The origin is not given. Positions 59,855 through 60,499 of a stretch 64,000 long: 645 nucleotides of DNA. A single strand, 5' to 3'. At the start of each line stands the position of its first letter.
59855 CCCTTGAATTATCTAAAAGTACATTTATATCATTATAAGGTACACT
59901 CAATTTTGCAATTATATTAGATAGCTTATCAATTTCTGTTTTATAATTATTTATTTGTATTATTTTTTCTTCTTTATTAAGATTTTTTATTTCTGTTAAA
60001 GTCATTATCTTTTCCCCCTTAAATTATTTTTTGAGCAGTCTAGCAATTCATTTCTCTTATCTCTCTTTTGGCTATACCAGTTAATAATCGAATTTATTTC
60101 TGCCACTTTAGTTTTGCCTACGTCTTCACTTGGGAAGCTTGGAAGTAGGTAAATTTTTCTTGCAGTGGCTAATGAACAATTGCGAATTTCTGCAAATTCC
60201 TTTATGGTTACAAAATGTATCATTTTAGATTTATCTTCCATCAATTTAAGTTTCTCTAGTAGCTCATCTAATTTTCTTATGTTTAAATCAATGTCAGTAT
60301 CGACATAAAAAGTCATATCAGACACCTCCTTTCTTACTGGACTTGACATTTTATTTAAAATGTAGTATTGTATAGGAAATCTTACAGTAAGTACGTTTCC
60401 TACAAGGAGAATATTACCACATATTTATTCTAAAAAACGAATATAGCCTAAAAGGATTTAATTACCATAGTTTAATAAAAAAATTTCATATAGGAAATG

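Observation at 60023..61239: Perfect 27-bp inverted repeats flank a 1.16-kb regulatory segment next to an integrase: a possible invertible switch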

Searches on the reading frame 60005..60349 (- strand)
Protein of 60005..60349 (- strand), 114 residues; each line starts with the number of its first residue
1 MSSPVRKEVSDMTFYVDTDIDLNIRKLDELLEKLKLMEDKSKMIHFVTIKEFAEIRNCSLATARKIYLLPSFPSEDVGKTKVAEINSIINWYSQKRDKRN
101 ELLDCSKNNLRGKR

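Call 7: search_protein_families(library=pfam, proteins=[window:60005-60349:-], max_evalue=0.01)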
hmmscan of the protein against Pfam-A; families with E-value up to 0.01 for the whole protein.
window:60005-60349:- (114 aa): 0 families

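Call 8: search_protein_families(library=phrogs, proteins=[window:60005-60349:-], max_evalue=0.01)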
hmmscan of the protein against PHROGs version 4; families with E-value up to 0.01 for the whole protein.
window:60005-60349:- (114 aa): 1 family
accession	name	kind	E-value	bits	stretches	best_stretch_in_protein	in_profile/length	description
phrog_668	-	DNA, RNA and nucleotide metabolism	0.00036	21.3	1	28-113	45-131/181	HTH DNA binding protein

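Call 11: find_homologous_proteins(query=window:60005-60316:-, max_evalue=0.001)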
Query window:60005-60316:- (103 aa): 17 proteins with E <= 0.001 among 18 candidates.
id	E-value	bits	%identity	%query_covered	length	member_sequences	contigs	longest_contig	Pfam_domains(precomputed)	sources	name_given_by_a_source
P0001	1.3e-60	219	100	100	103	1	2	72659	-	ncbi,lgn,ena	-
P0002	3.6e-44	167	80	93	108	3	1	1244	-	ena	-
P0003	7.2e-43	163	77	94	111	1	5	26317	-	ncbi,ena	-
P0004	9.1e-42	159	73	99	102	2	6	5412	-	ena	-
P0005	1.4e-40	155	76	92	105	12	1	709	-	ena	-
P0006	1.3e-39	152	75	92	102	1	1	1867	-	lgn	-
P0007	5.9e-39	150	74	93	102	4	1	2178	-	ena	-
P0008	1.1e-29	120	55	97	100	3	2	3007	-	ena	-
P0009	1.2e-29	120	59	90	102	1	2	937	-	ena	-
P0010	1.4e-29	120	65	86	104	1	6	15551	-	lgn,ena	-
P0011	3.2e-29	119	59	89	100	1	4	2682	-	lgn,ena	-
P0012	2.5e-22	97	55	86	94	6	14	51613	-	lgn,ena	-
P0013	6.8e-22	95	57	83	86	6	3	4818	-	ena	-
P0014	1.9e-21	94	54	83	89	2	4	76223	-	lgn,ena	-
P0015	3.2e-19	87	65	63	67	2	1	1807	-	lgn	-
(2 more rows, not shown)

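Call 14: find_encoding_contigs(protein=P0011, flank=5000, max_places=10)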
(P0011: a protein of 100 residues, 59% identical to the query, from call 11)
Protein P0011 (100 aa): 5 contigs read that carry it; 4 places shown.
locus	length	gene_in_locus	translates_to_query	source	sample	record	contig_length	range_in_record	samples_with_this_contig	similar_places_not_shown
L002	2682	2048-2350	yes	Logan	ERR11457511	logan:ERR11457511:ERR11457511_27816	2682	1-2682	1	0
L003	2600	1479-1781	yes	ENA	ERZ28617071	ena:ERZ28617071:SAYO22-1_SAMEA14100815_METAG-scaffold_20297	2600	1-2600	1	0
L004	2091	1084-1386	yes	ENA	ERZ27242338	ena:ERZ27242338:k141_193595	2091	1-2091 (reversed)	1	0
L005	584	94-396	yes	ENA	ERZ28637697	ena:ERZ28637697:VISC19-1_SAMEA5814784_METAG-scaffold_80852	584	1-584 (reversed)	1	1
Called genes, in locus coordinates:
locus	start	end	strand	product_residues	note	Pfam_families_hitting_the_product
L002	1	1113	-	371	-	?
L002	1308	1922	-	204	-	PF12844:HTH_19, PF13560:HTH_31 (weak), PF01381:HTH_3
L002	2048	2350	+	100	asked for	-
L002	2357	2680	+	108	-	?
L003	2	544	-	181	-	?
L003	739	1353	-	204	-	PF12844:HTH_19, PF13560:HTH_31 (weak), PF01381:HTH_3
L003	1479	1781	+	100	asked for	-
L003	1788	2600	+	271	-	?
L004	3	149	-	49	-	?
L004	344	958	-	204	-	PF12844:HTH_19, PF13560:HTH_31 (weak), PF01381:HTH_3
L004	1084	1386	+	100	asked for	-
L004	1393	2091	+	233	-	?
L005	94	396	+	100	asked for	-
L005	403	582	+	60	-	?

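Call 15: find_encoding_contigs(protein=P0009, flank=5000, max_places=10)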
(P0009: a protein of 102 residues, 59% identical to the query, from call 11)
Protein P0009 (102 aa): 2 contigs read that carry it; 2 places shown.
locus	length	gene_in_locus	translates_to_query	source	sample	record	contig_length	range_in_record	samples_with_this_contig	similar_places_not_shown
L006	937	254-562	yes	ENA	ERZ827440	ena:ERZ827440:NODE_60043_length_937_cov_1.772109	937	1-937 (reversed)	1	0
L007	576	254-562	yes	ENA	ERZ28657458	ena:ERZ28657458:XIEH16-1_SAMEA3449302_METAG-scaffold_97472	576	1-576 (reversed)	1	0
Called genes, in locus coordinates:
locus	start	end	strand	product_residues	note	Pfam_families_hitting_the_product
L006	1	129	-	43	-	?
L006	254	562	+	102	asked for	-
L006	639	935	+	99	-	?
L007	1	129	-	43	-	?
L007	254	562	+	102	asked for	-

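Call 16: find_encoding_contigs(protein=P0003, flank=6000, max_places=10)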
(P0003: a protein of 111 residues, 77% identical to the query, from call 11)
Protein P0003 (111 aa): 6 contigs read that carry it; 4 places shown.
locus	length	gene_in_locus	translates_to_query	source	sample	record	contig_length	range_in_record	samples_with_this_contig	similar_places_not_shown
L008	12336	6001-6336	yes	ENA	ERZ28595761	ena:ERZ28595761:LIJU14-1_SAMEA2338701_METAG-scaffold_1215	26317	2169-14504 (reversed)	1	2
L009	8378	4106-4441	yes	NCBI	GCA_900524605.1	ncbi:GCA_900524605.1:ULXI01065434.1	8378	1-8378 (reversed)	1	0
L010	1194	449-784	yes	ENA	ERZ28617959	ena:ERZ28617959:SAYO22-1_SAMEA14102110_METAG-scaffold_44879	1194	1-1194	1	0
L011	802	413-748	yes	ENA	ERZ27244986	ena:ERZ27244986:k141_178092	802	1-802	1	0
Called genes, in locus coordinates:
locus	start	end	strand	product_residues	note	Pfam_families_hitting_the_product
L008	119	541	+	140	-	-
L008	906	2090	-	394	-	-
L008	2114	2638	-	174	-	PF00300:His_Phos_1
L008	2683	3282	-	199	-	PF02661:Fic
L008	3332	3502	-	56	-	-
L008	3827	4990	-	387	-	PF00589:Phage_integrase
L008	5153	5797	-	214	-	PF01381:HTH_3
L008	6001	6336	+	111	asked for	-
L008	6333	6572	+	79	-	-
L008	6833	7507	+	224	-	-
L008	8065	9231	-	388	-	PF00753:Lactamase_B (faint), PF12706:Lactamase_B_2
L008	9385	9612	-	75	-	PF13443:HTH_26 (weak)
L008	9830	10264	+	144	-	PF12773:DZR (faint), PF13240:Zn_Ribbon_1, PF13248:Zn_ribbon_3 (weak)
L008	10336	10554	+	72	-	PF12773:DZR (weak), PF13240:Zn_Ribbon_1, PF13248:Zn_ribbon_3 (weak)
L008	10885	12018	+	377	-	-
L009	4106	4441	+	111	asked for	-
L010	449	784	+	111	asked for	-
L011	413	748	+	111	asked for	-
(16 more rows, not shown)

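Call 19: find_related_loci(query=A1, collection=genome_contigs, flank=6000)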
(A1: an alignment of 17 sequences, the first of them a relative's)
Query A1 (103 aa) in genome_contigs; peptide patterns used: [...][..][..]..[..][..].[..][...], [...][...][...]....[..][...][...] (x = any residue, [..] = any of these).
82 stretches matched a pattern; 17 encode a relative of the query (tblastn E <= 1e-3); 17 distinct loci.
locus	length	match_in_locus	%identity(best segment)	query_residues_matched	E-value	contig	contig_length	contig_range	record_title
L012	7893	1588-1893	73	1-103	2e-46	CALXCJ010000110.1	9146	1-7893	MAG: uncultured Clostridia bacterium isolate BRZ_HP__bin93 genome assembly, contig: BRZ_HP__NODE_7577_length_9146_cov_6.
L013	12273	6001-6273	65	1-91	4e-37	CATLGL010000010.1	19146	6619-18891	MAG TPA_asm: uncultured Clostridia bacterium isolate MGG11761_1680015453 genome assembly, contig: ERR3199674_2337, whole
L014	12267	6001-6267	63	1-89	1e-35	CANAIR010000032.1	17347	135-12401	MAG TPA_asm: uncultured Clostridium sp. isolate SRR15194757_bin.8_metawrap_v1.3_MAG genome assembly, contig: NODE_1531_l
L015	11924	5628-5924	51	1-99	3e-29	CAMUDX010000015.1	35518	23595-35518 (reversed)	MAG TPA_asm: uncultured Clostridium sp. isolate SRR14038234_bin.35_metawrap_v1.3_MAG genome assembly, contig: NODE.1843_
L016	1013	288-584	51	1-99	1e-29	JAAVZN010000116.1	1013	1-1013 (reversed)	MAG: Clostridia bacterium isolate ABMPRH_46_1 k141_221267, whole genome shotgun sequence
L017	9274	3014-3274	52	1-87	3e-26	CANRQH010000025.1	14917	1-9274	MAG: uncultured Clostridia bacterium isolate Lapin-017__bin39 genome assembly, contig: Lapin-017__NODE_2526_length_14917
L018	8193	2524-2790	51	1-89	1e-25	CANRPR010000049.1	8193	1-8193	MAG: uncultured Clostridia bacterium isolate Lapin-018__bin14 genome assembly, contig: Lapin-018__NODE_9096_length_8193_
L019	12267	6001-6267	46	1-89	8e-25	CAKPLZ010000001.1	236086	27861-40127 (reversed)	MAG: uncultured Clostridia bacterium isolate REFINED_METABAT215_TOP10_CONTIGS_1500_ASSEMBLY_K77_MERGED__Hadza_MoBio_hadz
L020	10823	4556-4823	62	1-89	8e-23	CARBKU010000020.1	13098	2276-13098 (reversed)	MAG TPA_asm: uncultured Clostridia bacterium isolate MGBC153658 genome assembly, contig: MGBC153658.20, whole genome sho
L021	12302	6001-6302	45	1-99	2e-19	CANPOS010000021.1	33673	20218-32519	MAG TPA_asm: uncultured Clostridium sp. isolate SRR15730528_bin.62_metawrap_v1.3_MAG genome assembly, contig: NODE.2297_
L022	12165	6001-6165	59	35-90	2e-15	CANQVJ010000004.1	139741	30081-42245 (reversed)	MAG: uncultured Clostridia bacterium isolate Lapin-032__bin90 genome assembly, contig: Lapin-032__NODE_176_length_139741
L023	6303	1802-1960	57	35-87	6e-15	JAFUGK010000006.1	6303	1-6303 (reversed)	MAG: Clostridia bacterium isolate RGIG4471 Roe_deer_Omasum-5__c2194, whole genome shotgun sequence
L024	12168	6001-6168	52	35-90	3e-14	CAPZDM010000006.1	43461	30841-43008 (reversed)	MAG TPA_asm: uncultured Clostridia bacterium isolate MGBC122997 genome assembly, contig: MGBC122997.6, whole genome shot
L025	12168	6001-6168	52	35-90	3e-14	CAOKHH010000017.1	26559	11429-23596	MAG TPA_asm: uncultured Clostridia bacterium isolate SRR17684644_bin.5_metawrap_v1.3_MAG genome assembly, contig: NODE.2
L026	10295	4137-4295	55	35-87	3e-14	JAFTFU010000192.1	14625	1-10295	MAG: Clostridia bacterium isolate RGIG3779 Roe_deer_Abomasum-4__c172383, whole genome shotgun sequence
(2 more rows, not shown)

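Call 20: find_related_loci(query=A1, collection=viral_contigs, flank=6000)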
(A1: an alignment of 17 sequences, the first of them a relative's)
Query A1 (103 aa) in viral_contigs; peptide patterns used: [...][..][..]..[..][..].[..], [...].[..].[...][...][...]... (x = any residue, [..] = any of these).
42 stretches matched a pattern, but none encodes a relative of the query by tblastn (E <= 1e-3).

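Call 21: find_related_loci(query=A1, collection=metagenome_contigs, flank=6000)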
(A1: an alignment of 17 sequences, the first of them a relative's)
Query A1 (103 aa) in metagenome_contigs; peptide patterns used: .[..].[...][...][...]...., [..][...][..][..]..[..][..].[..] (x = any residue, [..] = any of these).
145 stretches matched a pattern; 34 encode a relative of the query (tblastn E <= 1e-3); 34 distinct loci.
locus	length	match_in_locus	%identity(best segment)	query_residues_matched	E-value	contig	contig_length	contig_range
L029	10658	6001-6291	77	1-97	2e-48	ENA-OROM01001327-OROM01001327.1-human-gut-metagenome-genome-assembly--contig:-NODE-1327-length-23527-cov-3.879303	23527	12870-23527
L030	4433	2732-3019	81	1-96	2e-42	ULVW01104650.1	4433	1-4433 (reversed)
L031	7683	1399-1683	56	1-95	6e-33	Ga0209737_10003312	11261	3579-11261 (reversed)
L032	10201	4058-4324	53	1-89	6e-28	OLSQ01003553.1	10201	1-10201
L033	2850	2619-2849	55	1-77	2e-25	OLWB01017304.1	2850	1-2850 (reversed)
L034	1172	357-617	38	1-87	3e-18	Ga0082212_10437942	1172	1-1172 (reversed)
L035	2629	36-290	41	5-89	2e-17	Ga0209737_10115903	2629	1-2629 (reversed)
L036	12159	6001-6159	60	35-87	5e-16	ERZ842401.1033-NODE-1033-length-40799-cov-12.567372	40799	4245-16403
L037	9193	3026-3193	59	35-90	7e-16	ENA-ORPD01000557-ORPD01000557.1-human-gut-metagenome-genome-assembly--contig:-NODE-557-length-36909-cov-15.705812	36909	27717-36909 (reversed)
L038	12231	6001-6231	44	12-85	9e-16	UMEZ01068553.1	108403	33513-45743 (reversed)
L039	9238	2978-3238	43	3-87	2e-15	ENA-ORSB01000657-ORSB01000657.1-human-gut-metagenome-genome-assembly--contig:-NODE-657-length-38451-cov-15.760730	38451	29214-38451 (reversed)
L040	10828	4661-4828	57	35-90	2e-15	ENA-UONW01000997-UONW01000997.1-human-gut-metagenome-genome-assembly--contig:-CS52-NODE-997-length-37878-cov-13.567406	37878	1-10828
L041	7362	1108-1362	44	13-87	3e-15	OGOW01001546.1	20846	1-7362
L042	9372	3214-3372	58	35-87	5e-15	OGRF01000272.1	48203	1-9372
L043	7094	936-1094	57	35-87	1e-14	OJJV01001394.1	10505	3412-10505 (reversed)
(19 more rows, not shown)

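Call 28: find_homologous_proteins(query=A2, max_evalue=1e-10)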
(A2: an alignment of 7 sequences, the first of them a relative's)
Query A2 (7 sequences) (204 aa, profile of the alignment): 174 proteins with E <= 1e-10 among 8000 candidates; the best 120 are listed.
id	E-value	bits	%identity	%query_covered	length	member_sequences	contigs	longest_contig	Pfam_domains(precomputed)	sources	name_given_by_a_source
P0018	3.4e-90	320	59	99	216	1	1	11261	PF12844.14,PF01381.29,PF13560.13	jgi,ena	-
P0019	4.4e-87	309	55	98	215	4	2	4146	PF12844.14,PF01381.29,PF13560.13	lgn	-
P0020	2.7e-86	307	57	98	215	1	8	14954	PF12844.14,PF01381.29,PF13560.13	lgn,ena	-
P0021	9.7e-86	305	57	98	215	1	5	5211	PF12844.14,PF01381.29,PF13560.13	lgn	-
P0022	3.0e-85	303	100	100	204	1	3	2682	PF12844.14,PF01381.29,PF13560.13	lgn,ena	-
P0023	9.1e-85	302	56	98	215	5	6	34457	PF12844.14,PF01381.29,PF13560.13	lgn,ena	-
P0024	1.8e-80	288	55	93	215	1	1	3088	PF12844.14,PF01381.29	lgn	-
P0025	4.6e-80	287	54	69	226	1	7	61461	PF12844.14,PF01381.29,PF13560.13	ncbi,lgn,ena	-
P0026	7.3e-80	286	55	98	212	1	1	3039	PF12844.14,PF01381.29,PF13560.13,PF13443.13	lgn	-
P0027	8.0e-76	273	45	95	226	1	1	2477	PF12844.14,PF01381.29,PF13560.13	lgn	-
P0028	5.5e-73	263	63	93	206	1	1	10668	PF12844.14,PF01381.29,PF13560.13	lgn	-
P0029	3.8e-72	261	59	100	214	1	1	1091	PF12844.14,PF01381.29,PF13560.13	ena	-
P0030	6.2e-69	250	53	74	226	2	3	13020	PF12844.14,PF01381.29,PF13560.13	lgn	-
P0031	1.5e-65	239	27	97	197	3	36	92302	PF12844.14,PF01381.29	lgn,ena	-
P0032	3.8e-65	238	37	22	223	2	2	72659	PF12844.14,PF01381.29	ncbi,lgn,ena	-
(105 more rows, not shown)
